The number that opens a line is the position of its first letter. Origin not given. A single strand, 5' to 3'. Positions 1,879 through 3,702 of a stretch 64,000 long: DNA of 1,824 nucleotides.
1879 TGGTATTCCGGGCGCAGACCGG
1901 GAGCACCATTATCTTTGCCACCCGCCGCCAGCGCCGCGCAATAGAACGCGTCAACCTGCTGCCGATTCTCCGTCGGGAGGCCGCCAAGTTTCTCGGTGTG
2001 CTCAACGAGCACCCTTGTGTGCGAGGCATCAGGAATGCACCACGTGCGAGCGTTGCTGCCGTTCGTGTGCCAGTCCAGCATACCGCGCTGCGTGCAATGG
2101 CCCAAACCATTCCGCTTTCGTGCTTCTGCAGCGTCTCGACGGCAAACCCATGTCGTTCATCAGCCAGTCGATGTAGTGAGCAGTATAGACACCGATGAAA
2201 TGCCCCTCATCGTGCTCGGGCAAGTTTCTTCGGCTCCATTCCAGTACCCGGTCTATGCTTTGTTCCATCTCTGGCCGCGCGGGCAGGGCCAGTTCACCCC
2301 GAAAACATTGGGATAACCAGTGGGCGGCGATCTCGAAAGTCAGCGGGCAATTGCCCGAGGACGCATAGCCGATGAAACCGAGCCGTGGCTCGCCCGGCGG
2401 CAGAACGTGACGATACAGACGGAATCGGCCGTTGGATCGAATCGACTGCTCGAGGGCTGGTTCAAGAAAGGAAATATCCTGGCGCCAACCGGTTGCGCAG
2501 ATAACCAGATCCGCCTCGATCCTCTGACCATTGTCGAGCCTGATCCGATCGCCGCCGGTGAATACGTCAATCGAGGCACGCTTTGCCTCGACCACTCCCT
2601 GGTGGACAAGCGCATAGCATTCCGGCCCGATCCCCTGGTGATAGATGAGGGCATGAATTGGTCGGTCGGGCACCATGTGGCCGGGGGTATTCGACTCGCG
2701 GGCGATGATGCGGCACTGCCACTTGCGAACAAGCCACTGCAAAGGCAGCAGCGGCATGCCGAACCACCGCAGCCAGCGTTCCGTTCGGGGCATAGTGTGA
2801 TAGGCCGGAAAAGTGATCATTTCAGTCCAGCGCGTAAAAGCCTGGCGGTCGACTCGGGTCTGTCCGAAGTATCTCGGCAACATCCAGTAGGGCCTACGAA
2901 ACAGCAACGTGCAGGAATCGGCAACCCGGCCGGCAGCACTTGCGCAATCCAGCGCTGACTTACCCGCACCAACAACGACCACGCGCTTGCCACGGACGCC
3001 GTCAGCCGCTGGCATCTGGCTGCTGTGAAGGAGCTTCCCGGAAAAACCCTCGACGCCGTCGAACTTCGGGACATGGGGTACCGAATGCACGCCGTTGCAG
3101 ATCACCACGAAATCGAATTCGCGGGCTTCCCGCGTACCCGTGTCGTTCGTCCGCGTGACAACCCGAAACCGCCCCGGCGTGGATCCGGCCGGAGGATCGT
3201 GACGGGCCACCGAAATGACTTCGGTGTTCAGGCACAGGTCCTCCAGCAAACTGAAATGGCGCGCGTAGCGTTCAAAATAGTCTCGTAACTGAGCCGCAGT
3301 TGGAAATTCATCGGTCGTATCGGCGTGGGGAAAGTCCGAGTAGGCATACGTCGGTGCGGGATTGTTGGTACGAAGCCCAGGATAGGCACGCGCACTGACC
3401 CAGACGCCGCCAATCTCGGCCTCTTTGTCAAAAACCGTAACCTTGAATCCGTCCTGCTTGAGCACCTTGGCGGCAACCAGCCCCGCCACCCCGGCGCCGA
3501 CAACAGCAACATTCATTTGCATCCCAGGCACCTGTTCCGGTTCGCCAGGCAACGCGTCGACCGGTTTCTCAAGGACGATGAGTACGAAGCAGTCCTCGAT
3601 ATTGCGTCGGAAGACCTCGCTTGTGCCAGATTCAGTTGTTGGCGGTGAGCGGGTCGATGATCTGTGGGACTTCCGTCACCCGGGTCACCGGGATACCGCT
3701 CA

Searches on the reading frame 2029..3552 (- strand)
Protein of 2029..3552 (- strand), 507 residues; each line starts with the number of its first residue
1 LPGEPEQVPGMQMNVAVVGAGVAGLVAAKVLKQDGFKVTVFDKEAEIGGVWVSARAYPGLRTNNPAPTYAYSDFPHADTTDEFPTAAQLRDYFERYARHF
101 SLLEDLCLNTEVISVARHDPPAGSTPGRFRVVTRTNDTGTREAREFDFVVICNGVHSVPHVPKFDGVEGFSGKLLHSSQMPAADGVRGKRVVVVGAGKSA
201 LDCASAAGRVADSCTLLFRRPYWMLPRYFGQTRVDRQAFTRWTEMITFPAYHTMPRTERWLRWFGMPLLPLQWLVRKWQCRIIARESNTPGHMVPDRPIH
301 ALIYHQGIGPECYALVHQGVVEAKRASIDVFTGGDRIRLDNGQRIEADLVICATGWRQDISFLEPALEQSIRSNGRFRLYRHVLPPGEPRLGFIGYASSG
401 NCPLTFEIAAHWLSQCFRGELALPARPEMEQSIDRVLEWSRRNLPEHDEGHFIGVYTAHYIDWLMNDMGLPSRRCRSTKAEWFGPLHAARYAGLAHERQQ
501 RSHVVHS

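Call 42: search_protein_families(library=pfam, proteins=[window:2029-3552:-])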
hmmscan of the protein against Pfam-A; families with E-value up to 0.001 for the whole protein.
window:2029-3552:- (507 aa): 17 families
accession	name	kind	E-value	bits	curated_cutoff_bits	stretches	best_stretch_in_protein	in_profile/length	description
PF00743.25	FMO-like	-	1.1e-47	163.1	22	2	14-232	3-227/532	Flavin-binding monooxygenase-like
PF07992.20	Pyr_redox_2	-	3.9e-21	76.2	26.1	1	13-229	1-181/291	Pyridine nucleotide-disulphide oxidoreductase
PF13738.12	Pyr_redox_3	-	4e-16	59.6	30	1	17-222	2-198/305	Pyridine nucleotide-disulphide oxidoreductase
PF13450.12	NAD_binding_8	-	5e-13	49.6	21.9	1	17-75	1-59/68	NAD(P)-binding Rossmann-like domain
PF00070.33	Pyr_redox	-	2.3e-09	38.1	22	0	190-227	1-36/82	Pyridine nucleotide-disulphide oxidoreductase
PF01266.30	DAO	-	3.5e-08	33.8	27.9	1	15-49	2-37/353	FAD dependent oxidoreductase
PF01946.23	Thi4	-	7.4e-08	32.3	26.2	1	11-59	16-66/235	Thi4 family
PF13434.12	Lys_Orn_oxgnase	-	1.1e-07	31.8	21.3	1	84-205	92-205/339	L-lysine 6-monooxygenase/L-ornithine 5-monooxygenase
PF01593.30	Amino_oxidase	-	1.4e-07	31.6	19.8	0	22-49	1-28/443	Flavin containing amine oxidoreductase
PF00890.30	FAD_binding_2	-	3.1e-07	30.4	20.4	1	15-54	2-41/414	FAD binding domain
PF03486.20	HI0933_like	-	2.1e-06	27.8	50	1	14-48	2-36/244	HI0933-like protein Rossmann domain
PF12831.13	FAD_oxidored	-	2.5e-06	27.5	27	1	15-58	2-45/416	FAD dependent oxidoreductase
PF01262.27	AlaDh_PNT_C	-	2.9e-06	27.3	23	1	9-46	24-62/214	Alanine dehydrogenase/PNT, C-terminal domain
PF13454.12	NAD_binding_9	-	3.5e-06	27.5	21.8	0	16-68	1-57/155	FAD-NAD(P)-binding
PF01494.25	FAD_binding_3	-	3.6e-05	23.6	22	1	13-45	2-34/349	FAD binding domain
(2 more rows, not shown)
